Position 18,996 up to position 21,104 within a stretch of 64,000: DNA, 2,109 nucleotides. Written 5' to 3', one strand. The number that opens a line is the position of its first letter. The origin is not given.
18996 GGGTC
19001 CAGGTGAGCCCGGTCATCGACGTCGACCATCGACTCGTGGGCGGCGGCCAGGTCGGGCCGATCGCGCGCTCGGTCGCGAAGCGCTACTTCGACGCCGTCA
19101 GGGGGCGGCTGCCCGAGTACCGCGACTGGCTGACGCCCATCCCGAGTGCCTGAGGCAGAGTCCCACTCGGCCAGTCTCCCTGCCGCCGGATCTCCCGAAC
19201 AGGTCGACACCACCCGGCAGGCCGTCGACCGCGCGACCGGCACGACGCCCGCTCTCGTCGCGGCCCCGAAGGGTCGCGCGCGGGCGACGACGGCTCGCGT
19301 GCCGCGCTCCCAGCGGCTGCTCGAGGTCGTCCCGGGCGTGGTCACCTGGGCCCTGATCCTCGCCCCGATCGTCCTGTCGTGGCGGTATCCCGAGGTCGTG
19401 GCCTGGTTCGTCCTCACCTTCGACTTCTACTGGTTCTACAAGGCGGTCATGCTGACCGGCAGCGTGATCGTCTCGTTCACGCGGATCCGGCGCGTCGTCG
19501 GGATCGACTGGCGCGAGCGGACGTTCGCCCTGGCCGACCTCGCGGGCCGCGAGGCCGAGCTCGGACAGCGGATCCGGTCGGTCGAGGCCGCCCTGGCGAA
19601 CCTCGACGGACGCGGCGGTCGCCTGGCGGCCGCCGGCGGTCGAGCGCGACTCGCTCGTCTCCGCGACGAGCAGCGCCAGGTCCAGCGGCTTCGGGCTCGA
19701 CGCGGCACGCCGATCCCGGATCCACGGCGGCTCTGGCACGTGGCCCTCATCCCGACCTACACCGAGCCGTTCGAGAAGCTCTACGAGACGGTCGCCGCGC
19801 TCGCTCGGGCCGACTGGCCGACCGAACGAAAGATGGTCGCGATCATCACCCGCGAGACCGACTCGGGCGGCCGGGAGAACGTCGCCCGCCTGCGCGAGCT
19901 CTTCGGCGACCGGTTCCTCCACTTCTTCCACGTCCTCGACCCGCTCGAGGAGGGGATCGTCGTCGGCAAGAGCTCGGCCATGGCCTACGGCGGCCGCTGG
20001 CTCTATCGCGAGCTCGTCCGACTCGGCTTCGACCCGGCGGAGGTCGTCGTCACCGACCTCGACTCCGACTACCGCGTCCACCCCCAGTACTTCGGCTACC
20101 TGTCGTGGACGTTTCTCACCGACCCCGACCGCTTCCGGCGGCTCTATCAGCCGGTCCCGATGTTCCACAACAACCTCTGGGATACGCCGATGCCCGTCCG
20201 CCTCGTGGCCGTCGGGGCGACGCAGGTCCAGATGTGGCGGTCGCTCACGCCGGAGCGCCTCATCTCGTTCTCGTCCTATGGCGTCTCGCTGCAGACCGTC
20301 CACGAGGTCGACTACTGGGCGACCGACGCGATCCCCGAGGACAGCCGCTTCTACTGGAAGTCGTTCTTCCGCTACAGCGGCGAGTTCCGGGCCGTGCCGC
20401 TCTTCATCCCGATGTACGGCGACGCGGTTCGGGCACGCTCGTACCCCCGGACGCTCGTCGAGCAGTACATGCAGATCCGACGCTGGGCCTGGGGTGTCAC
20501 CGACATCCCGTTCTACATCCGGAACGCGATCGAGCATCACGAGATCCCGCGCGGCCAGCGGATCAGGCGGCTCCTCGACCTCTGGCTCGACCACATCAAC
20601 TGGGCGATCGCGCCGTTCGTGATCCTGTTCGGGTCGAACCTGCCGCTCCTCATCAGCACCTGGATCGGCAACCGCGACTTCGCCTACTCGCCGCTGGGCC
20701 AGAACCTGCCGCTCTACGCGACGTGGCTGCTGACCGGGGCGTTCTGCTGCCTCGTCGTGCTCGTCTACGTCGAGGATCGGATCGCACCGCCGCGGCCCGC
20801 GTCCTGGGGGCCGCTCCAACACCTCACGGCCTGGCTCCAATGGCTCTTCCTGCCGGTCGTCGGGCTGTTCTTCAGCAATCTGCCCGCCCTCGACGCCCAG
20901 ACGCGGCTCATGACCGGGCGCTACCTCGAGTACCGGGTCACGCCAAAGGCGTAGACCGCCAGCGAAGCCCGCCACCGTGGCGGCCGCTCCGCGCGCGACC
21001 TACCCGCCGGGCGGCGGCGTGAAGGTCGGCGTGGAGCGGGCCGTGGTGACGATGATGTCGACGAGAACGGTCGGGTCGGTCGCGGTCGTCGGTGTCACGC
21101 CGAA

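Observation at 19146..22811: Processive GT2 synthase (QxxRW) convergent with a multi-TM LCP ligase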

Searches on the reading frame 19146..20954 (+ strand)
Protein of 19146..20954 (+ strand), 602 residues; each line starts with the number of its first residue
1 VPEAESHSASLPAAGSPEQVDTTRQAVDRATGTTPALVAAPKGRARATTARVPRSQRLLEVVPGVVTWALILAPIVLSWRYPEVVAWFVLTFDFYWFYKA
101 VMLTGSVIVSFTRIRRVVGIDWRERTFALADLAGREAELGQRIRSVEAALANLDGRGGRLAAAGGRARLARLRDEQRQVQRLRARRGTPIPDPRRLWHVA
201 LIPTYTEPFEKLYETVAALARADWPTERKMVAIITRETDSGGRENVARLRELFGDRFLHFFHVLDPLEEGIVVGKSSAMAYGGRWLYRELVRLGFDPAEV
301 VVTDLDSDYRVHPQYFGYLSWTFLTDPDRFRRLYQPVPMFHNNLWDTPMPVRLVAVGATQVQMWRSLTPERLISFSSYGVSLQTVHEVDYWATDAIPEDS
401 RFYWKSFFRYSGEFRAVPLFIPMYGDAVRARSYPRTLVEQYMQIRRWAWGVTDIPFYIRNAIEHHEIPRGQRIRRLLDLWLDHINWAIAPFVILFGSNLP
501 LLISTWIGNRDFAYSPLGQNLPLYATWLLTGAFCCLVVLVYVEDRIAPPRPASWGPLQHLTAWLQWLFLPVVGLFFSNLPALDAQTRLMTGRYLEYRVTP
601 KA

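Call 3: search_protein_families(library=pfam, proteins=[window:19146-20954:+], max_evalue=0.1)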
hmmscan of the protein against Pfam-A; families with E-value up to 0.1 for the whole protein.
window:19146-20954:+ (602 aa): 1 family
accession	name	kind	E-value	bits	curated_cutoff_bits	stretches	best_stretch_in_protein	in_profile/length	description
PF03142.21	Chitin_synth_2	-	0.018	14.1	27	1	195-235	24-64/527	Chitin synthase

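Call 4: search_protein_families(library=ncbifam, proteins=[window:19146-20954:+], max_evalue=0.1)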
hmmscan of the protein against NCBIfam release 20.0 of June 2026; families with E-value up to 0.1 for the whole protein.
window:19146-20954:+ (602 aa): 2 families
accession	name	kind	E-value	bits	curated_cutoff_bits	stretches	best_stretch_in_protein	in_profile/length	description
TIGR03030.1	CelA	equivalog_domain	0.0091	14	699.1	1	201-234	136-169/714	UDP-forming cellulose synthase catalytic subunit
NF008558.0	PRK11498.1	equivalog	0.0099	13.8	992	1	184-251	259-324/872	UDP-forming cellulose synthase catalytic subunit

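Call 5: find_homologous_proteins(query=window:19146-20954:+)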
Query window:19146-20954:+ (602 aa): 1258 proteins with E <= 0.001 among 8000 candidates; the best 120 are listed.
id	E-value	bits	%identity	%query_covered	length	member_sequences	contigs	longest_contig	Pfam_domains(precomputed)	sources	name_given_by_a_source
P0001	0.0e+0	1264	91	100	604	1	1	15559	-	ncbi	ncbi:MAG TPA: glycosyltransferase family 2 protein [Candidatus Limnocylindrales bacterium]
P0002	0.0e+0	1200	88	100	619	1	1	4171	-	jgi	jgi:hypothetical protein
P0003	0.0e+0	1195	92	92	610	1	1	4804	-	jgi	jgi:hypothetical protein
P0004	0.0e+0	1165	90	93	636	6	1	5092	PF13632.13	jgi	jgi:hypothetical protein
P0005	0.0e+0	1133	88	92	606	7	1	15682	-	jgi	jgi:hypothetical protein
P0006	0.0e+0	1071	84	90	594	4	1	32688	-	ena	-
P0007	0.0e+0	1071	79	98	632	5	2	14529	-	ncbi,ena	-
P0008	0.0e+0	1052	77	99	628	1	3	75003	-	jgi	jgi:hypothetical protein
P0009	0.0e+0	1039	77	100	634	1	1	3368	-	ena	-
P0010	0.0e+0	1034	75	100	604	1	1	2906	PF13632.13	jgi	jgi:hypothetical protein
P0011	0.0e+0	1030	80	92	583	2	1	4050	-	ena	-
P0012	0.0e+0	1030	81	91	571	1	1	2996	PF13632.13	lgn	-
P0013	0.0e+0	1028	76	98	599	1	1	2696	PF13632.13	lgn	-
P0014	0.0e+0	1027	76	98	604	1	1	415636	-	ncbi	-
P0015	0.0e+0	1025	80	92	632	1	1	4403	PF13632.13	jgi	jgi:hypothetical protein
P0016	0.0e+0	1023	74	100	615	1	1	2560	PF13632.13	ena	-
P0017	0.0e+0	1023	74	100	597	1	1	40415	PF13632.13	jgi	jgi:hypothetical protein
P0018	0.0e+0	1023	80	91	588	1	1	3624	PF13632.13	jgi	jgi:hypothetical protein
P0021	0.0e+0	1021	75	100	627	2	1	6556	PF13632.13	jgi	jgi:hypothetical protein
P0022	0.0e+0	1020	80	91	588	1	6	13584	PF13632.13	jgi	jgi:hypothetical protein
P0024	0.0e+0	1016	74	100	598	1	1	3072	PF13632.13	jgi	jgi:hypothetical protein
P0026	0.0e+0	1015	75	100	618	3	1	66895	PF13632.13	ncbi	ncbi:MAG TPA: glycosyltransferase family 2 protein [Candidatus Limnocylindrales bacterium]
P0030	0.0e+0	1012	74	99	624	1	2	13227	PF13632.13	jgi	jgi:hypothetical protein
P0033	0.0e+0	1011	77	95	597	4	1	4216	PF13632.13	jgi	jgi:hypothetical protein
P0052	2.2e-294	996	76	94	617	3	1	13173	PF13632.13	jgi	jgi:hypothetical protein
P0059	2.4e-293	993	79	91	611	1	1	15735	PF13632.13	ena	-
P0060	2.6e-293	992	75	98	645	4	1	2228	PF13632.13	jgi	jgi:hypothetical protein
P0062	7.3e-293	991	79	91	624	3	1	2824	PF13632.13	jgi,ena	-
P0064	1.1e-292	990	72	96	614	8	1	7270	PF13632.13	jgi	jgi:hypothetical protein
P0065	1.9e-292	990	73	98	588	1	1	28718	PF13632.13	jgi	jgi:hypothetical protein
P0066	2.1e-292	989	73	98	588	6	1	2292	PF13632.13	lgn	-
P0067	2.8e-292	989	75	95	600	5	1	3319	PF13632.13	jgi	jgi:hypothetical protein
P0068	2.9e-292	989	76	95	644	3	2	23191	PF13632.13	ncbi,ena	-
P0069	3.3e-292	989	73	98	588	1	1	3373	PF13632.13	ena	-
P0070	3.9e-292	989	73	98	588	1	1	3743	PF13632.13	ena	-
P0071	4.0e-292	989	78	91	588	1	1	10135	PF13632.13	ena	-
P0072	4.1e-292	989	78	91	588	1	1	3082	PF13632.13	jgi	jgi:hypothetical protein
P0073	4.9e-292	988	78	92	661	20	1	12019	PF13632.13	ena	-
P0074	6.8e-292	988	78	91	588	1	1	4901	PF13632.13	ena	-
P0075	1.2e-291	987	78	91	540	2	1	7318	PF13632.13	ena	-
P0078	4.3e-291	985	76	95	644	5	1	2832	PF13632.13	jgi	jgi:hypothetical protein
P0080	7.6e-291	984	73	100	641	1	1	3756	PF13632.13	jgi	jgi:hypothetical protein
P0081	1.0e-290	984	77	91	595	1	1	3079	PF13632.13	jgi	jgi:hypothetical protein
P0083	2.6e-290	983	76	91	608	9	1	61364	PF13632.13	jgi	jgi:hypothetical protein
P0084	3.2e-290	982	76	94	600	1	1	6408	PF13632.13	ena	-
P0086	7.4e-290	981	77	92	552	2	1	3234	PF13632.13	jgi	jgi:hypothetical protein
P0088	1.2e-289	980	78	91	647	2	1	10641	PF13632.13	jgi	jgi:hypothetical protein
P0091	1.9e-289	980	71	100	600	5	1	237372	-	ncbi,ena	-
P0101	1.5e-288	977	73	98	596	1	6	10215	PF13632.13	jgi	jgi:hypothetical protein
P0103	2.3e-288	976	78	91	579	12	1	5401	PF13632.13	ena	-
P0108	5.3e-288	975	77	91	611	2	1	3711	PF13632.13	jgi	jgi:hypothetical protein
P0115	2.3e-287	973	73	99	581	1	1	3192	PF13632.13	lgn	-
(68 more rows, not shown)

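Call 6: search_solved_structures(query=window:19146-20954:+, max_evalue=10, show_alignments=3)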
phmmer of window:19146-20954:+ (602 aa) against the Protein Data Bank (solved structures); distinct sequences matched with E-value up to 10: 3.
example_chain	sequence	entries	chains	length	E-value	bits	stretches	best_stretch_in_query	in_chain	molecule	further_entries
1kr1_A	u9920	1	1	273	0.62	11.8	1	474-582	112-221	Hevamine A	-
1kqy_A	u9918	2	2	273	0.87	11.3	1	474-582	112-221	Hevamine A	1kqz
2cc0_A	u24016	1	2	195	0.89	11.2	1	7-63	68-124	ACETYL-XYLAN ESTERASE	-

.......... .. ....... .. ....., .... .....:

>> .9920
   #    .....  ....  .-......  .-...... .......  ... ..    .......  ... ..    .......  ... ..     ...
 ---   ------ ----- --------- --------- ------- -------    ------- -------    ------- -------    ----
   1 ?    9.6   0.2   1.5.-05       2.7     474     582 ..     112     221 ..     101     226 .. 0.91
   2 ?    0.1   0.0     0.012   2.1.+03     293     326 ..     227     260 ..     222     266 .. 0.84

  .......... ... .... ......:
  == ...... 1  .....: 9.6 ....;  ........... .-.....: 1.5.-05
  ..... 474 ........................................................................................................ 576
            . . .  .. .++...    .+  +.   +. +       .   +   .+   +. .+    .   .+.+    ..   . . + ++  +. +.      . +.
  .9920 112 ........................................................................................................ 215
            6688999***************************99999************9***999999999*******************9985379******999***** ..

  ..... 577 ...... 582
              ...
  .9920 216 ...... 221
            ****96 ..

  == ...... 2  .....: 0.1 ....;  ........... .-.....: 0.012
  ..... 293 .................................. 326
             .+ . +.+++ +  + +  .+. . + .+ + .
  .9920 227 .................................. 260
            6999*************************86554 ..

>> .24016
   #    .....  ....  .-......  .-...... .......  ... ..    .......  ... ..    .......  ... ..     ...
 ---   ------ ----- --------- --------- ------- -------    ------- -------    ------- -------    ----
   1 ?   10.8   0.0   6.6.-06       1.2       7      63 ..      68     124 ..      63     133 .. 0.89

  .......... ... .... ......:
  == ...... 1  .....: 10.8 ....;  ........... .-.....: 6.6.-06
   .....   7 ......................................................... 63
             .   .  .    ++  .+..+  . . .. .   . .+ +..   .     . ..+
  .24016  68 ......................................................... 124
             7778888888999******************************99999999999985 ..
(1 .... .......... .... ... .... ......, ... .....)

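Call 9: find_encoding_contigs(protein=P0014, flank=8000, max_places=2)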
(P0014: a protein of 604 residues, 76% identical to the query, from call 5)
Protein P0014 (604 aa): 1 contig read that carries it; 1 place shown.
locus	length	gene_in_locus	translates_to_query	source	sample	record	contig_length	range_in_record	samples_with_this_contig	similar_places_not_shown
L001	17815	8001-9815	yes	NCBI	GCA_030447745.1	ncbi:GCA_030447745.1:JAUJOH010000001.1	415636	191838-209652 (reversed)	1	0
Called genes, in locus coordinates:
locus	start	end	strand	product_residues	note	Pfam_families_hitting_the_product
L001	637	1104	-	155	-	-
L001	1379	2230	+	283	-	PF13489:Methyltransf_23, PF00398:RrnaAD, PF01135:PCMT (weak), PF13847:Methyltransf_31, PF08241:Methyltransf_11, PF08242:Methyltransf_12, PF13649:Methyltransf_25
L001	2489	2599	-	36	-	-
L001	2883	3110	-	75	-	-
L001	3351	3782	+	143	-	PF01250:Ribosomal_S6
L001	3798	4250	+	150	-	PF00436:SSB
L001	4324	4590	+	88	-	PF01084:Ribosomal_S18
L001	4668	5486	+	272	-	PF01925:TauE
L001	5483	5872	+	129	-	PF07843:DUF1634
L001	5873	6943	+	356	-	PF01699:Na_Ca_ex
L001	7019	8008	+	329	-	PF01063:Aminotran_4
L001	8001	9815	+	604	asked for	-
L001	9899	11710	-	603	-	PF03816:LytR_cpsA_psr, PF13399:LytR_C (weak)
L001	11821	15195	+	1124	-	PF00133:tRNA-synt_1, PF08264:Anticodon_1, PF19302:DUF5915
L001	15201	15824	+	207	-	PF01252:Peptidase_A8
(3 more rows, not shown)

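Call 10: find_encoding_contigs(protein=P0091, flank=8000, max_places=2)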
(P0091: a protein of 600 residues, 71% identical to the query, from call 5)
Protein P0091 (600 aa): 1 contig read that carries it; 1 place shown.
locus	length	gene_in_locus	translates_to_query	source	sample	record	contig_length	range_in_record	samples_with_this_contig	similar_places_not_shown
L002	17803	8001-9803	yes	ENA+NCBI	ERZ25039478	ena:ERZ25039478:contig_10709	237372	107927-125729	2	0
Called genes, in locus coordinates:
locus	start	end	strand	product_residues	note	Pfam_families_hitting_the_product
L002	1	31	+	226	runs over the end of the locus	PF13187:Fer4_9 (faint), PF13183:Fer4_8, PF13237:Fer4_10 (faint), PF00037:Fer4 (faint), PF12798:Fer4_3 (faint), PF12838:Fer4_7 (faint), PF13534:Fer4_17 (faint)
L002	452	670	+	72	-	PF02589:LUD_dom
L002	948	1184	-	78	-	-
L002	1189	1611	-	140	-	-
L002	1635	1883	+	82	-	-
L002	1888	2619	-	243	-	PF13614:AAA_31 (weak)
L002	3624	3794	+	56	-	-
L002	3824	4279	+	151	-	PF00436:SSB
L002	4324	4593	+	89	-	PF01084:Ribosomal_S18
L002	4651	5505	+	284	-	PF01925:TauE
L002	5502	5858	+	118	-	PF07843:DUF1634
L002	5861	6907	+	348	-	PF01699:Na_Ca_ex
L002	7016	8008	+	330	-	PF01063:Aminotran_4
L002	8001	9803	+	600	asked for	-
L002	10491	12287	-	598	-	PF03816:LytR_cpsA_psr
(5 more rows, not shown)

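Call 17: search_protein_families(library=pfam, alignment_id=A1, max_evalue=0.01)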
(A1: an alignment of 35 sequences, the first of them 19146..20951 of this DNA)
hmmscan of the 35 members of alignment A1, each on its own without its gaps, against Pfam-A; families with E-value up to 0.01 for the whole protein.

A. member 1, window:19146-20951:+ (602 aa): 0 families

B. families by the number of members that match (of 35 scanned): 2 families
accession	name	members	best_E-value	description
PF13632.12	Glyco_trans_2_3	16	0.00013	Glycosyl transferase family group 2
PF03142.21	Chitin_synth_2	10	0.00016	Chitin synthase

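Call 18: search_protein_representatives(protein=window:19146-20954:+)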
Query: 602 residues. Proteins with E-value up to 0.001 (for the whole library): 1614; up to 1e-10: 866; up to 1e-30: 307. The best 150 are listed.
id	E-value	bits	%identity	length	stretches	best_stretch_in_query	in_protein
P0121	1.1e-256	869.7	67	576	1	38-601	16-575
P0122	4.9e-140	484.5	50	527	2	191-601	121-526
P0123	1.9e-116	406.6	89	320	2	279-439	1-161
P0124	5.6e-116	405.0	66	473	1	279-576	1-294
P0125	1.1e-105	371.0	37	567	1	49-601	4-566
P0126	4.8e-105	368.9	36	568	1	57-601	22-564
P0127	8.0e-104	364.9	69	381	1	37-289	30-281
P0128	1.1e-99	351.2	79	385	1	279-492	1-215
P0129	4.2e-96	339.4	80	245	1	339-537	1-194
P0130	6.0e-96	338.9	61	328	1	32-319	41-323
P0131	6.8e-96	338.7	38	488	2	196-601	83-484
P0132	3.5e-95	336.3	36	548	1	54-601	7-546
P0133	2.4e-94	333.6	33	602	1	50-599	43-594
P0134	1.3e-93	331.2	32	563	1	56-602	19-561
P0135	1.2e-92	327.9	69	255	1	14-245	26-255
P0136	5.1e-92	325.9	34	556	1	57-602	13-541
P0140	1.4e-87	311.2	31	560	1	57-601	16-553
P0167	3.7e-76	273.5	28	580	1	57-595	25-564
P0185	3.2e-71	257.2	28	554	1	57-601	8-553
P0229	3.7e-62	227.2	27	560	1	56-601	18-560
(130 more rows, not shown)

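Call 19: search_protein_families(library=pfam, proteins=[P0125, P0126, P0132, P0133, P0134, P0136, P0140, P0167, P0185, P0229], max_evalue=0.01)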
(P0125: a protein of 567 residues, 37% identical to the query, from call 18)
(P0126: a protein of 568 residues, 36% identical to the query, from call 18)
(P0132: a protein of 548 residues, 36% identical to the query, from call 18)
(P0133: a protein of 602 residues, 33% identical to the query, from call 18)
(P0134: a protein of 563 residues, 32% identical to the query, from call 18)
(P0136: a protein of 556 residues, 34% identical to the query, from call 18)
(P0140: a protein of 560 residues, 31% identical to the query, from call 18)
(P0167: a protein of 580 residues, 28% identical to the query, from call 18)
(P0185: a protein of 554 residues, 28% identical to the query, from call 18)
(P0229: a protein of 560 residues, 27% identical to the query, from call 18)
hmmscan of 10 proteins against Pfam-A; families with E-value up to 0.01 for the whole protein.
P0125 (567 aa): 2 families
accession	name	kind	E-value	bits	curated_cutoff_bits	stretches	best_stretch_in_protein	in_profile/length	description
PF13632.12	Glyco_trans_2_3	-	6.4e-08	33.1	27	1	272-471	2-183/198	Glycosyl transferase family group 2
PF09317.16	ACDH_C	-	0.0028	17.8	25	1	214-270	94-150/284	Acyl-CoA dehydrogenase, C-terminal, bacterial type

P0126 (568 aa): 1 family
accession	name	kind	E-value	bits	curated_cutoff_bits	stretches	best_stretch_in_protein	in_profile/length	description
PF13632.12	Glyco_trans_2_3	-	0.00024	21.4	27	1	268-468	1-180/198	Glycosyl transferase family group 2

P0132 (548 aa): 1 family
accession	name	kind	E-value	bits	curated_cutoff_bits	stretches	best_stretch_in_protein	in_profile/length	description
PF13632.12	Glyco_trans_2_3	-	1.8e-08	34.9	27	1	253-457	2-183/198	Glycosyl transferase family group 2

P0133 (602 aa): 1 family
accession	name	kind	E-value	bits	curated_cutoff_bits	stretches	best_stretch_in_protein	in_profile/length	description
PF13632.12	Glyco_trans_2_3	-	6.7e-06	26.5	27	1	299-519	2-183/198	Glycosyl transferase family group 2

P0134 (563 aa): 1 family
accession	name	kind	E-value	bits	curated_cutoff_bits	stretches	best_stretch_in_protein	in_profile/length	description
PF13632.12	Glyco_trans_2_3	-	6.3e-07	29.8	27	1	268-483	5-153/198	Glycosyl transferase family group 2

P0136 (556 aa): 2 families
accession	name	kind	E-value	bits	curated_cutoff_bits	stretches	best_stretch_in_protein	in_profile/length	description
PF13641.12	Glyco_tranf_2_3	-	1.9e-05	25.3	27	1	145-265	6-108/230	Glycosyltransferase like family 2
PF13632.12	Glyco_trans_2_3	-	0.0029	17.9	27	1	249-449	4-182/198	Glycosyl transferase family group 2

P0140 (560 aa): 2 families
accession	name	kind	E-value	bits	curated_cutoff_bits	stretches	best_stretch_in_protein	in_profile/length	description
PF13632.12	Glyco_trans_2_3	-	5.9e-07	29.9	27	1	261-458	5-178/198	Glycosyl transferase family group 2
PF13641.12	Glyco_tranf_2_3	-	0.00011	22.7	27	1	157-406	8-230/230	Glycosyltransferase like family 2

P0167 (580 aa): 1 family
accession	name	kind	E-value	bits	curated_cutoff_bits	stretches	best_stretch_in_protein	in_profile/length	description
PF13632.12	Glyco_trans_2_3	-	0.00079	19.7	27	1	272-473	1-178/198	Glycosyl transferase family group 2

P0185 (554 aa): 2 families
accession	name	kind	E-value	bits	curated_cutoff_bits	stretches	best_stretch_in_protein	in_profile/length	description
PF13632.12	Glyco_trans_2_3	-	5.5e-12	46.4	27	1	260-484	2-190/198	Glycosyl transferase family group 2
PF00535.33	Glycos_transf_2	-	0.0001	22.7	23.3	1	158-283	2-105/168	Glycosyl transferase family 2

P0229 (560 aa): 1 family
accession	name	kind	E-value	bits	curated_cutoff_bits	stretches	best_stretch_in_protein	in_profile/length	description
PF13632.12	Glyco_trans_2_3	-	3e-06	27.6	27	1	264-478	1-187/198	Glycosyl transferase family group 2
